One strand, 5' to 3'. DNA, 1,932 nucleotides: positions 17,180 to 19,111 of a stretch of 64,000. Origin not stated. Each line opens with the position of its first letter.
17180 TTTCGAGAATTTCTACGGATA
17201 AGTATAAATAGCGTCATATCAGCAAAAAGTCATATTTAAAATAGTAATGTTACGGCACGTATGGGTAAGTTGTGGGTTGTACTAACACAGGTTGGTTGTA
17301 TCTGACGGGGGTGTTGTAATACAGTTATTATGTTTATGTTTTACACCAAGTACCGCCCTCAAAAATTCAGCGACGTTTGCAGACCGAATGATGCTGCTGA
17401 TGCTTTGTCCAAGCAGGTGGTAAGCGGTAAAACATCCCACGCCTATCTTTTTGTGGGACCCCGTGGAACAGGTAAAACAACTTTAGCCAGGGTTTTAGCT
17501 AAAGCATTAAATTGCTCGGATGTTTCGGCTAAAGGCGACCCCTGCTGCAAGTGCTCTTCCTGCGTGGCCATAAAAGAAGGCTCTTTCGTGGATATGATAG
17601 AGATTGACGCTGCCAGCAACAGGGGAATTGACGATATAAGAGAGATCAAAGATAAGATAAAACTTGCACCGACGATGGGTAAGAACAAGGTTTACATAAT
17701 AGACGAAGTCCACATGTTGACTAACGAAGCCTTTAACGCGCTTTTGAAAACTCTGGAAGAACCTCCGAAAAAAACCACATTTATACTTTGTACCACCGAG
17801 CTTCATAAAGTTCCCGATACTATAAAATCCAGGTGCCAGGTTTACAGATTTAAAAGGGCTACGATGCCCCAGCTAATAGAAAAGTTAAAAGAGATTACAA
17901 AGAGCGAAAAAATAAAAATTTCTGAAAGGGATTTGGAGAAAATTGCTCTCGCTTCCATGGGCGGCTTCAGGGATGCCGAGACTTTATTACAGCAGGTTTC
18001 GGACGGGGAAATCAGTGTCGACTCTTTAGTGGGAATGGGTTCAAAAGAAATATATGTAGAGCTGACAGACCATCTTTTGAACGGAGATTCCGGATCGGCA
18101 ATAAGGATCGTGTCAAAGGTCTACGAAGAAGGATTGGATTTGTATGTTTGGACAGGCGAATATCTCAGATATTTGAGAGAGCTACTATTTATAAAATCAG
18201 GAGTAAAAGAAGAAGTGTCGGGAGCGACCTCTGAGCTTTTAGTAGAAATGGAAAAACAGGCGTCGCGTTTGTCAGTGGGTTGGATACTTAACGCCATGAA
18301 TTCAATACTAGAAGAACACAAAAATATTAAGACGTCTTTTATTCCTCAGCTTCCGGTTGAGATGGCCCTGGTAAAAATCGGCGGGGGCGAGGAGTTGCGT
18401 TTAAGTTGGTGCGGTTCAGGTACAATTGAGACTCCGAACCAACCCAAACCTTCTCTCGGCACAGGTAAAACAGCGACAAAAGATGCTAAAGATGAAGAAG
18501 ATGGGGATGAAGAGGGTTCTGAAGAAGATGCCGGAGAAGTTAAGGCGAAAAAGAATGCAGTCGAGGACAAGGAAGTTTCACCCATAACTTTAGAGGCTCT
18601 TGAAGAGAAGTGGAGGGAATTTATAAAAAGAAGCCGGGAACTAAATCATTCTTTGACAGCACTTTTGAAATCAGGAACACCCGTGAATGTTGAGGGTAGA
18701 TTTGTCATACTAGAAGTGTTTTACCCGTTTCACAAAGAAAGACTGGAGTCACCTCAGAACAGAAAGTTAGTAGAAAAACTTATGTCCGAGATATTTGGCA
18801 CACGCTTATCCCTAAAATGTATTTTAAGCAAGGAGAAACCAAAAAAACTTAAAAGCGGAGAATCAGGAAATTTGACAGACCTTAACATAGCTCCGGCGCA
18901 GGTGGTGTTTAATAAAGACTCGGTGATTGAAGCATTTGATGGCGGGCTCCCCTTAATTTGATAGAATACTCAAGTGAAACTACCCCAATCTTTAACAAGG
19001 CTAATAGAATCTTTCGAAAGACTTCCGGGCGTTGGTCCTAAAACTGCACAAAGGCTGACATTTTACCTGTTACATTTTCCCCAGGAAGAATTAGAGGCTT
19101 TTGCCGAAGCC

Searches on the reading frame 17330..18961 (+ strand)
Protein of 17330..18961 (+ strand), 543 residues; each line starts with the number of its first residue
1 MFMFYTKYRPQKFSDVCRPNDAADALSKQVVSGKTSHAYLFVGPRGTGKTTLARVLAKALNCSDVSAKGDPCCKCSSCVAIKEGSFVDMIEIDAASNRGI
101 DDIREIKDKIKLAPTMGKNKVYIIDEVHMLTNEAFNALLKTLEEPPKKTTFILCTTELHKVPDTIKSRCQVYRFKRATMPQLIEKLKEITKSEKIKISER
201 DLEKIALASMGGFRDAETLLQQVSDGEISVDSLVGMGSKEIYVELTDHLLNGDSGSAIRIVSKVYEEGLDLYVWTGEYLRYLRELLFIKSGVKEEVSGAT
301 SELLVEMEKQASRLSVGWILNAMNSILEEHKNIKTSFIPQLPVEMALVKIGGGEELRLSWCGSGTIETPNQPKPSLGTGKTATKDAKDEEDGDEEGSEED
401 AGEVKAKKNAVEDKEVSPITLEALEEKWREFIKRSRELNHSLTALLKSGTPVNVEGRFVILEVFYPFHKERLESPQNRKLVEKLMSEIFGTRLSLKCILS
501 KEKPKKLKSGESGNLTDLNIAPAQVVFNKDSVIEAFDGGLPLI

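Call 39: find_encoding_contigs(protein=window:17330-18961:+, flank=10000, max_places=5)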
Protein window:17330-18961:+ (543 aa): 23 contigs read that carry it; 5 places shown.
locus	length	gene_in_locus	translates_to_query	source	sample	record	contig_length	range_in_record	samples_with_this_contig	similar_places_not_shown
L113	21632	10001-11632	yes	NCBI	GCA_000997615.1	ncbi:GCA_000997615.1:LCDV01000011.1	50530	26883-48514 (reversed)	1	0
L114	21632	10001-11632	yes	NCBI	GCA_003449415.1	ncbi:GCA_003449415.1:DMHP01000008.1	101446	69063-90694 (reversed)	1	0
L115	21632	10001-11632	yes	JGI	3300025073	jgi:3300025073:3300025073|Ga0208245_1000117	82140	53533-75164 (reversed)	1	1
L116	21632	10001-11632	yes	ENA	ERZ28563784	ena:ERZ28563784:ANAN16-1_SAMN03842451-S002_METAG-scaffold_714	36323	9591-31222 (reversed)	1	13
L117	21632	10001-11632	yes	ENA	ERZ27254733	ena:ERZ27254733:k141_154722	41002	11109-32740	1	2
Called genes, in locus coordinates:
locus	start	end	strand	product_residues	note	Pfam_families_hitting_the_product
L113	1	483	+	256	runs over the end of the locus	-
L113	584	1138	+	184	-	-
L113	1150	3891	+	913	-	-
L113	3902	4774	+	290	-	-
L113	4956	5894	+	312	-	PF00318:Ribosomal_S2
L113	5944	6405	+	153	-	PF00889:EF_TS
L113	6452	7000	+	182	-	PF01765:RRF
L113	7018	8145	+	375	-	PF02163:Peptidase_M50, PF00595:PDZ (weak), PF13180:PDZ_2 (weak), PF14685:PDZ_Tricorn (weak), PF17820:PDZ_6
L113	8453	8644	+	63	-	PF01165:Ribosomal_S21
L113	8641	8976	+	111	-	PF09424:YqeY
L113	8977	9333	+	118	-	PF02130:YbeY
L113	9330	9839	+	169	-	PF01195:Pept_tRNA_hydro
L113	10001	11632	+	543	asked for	PF05496:RuvB_N (faint), PF13177:DNA_pol3_delta2, PF13401:AAA_22 (weak), PF13604:AAA_30 (faint), PF00004:AAA, PF07728:AAA_5 (weak), PF12169:DNA_pol3_gamma3, PF20964:DnaX_C, +1 more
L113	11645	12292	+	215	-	PF21176:RecR_HhH, PF01751:Toprim (faint), PF13662:Toprim_4, PF21175:RecR_C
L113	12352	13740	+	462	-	PF00133:tRNA-synt_1 (faint), PF01406:tRNA-synt_1e, PF09334:tRNA-synt_1g (faint), PF09190:DALR_2 (faint)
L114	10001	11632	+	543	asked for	PF05496:RuvB_N (faint), PF13177:DNA_pol3_delta2, PF13401:AAA_22 (weak), PF13604:AAA_30 (faint), PF00004:AAA, PF07728:AAA_5 (weak), PF12169:DNA_pol3_gamma3, PF20964:DnaX_C, +1 more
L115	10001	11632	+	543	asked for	PF05496:RuvB_N (faint), PF13177:DNA_pol3_delta2, PF13401:AAA_22 (weak), PF13604:AAA_30 (faint), PF00004:AAA, PF07728:AAA_5 (weak), PF12169:DNA_pol3_gamma3, PF20964:DnaX_C, +1 more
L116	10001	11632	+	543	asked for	PF05496:RuvB_N (faint), PF13177:DNA_pol3_delta2, PF13401:AAA_22 (weak), PF13604:AAA_30 (faint), PF00004:AAA, PF07728:AAA_5 (weak), PF12169:DNA_pol3_gamma3, PF20964:DnaX_C, +1 more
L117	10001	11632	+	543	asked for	PF05496:RuvB_N (faint), PF13177:DNA_pol3_delta2, PF13401:AAA_22 (weak), PF13604:AAA_30 (faint), PF00004:AAA, PF07728:AAA_5 (weak), PF12169:DNA_pol3_gamma3, PF20964:DnaX_C, +1 more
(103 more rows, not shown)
